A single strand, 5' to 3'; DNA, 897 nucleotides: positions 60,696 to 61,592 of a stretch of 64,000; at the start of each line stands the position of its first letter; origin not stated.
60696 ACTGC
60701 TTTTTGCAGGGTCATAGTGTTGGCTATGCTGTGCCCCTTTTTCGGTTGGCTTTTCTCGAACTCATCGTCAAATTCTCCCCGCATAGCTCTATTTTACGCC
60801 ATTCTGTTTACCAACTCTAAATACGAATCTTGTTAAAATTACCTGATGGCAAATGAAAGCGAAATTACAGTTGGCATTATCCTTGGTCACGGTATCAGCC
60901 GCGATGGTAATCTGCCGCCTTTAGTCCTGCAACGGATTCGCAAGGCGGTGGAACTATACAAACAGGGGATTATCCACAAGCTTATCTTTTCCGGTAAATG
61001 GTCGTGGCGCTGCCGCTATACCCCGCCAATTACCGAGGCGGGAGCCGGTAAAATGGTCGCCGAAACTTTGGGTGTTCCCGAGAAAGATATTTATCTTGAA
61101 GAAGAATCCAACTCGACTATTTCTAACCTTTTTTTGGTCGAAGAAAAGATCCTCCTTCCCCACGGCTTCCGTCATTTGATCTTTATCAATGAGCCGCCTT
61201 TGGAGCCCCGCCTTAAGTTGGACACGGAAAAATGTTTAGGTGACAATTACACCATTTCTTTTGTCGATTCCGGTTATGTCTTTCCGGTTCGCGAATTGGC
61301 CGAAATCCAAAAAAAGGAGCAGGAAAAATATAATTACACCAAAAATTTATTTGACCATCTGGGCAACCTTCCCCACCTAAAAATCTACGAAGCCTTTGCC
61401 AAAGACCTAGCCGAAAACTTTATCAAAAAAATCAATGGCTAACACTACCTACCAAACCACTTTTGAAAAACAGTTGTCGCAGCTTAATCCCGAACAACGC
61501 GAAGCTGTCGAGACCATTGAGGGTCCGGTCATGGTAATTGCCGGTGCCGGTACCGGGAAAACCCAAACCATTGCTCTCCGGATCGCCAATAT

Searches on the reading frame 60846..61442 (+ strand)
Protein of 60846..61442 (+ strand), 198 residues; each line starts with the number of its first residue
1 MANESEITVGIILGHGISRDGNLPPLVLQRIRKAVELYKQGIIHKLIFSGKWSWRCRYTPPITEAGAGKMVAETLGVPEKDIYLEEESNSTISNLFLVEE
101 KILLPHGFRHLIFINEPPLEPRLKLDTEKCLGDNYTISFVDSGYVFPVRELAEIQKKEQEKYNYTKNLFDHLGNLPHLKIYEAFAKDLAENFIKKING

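Call 54: search_protein_families(library=pfam, proteins=[window:60846-61442:+], max_evalue=0.001)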
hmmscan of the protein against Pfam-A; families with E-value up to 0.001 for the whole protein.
window:60846-61442:+ (198 aa): 1 family
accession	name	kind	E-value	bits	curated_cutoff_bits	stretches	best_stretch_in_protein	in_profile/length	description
PF02698.23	DUF218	-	5e-14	52.8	27.6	1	11-124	4-97/133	DUF218 domain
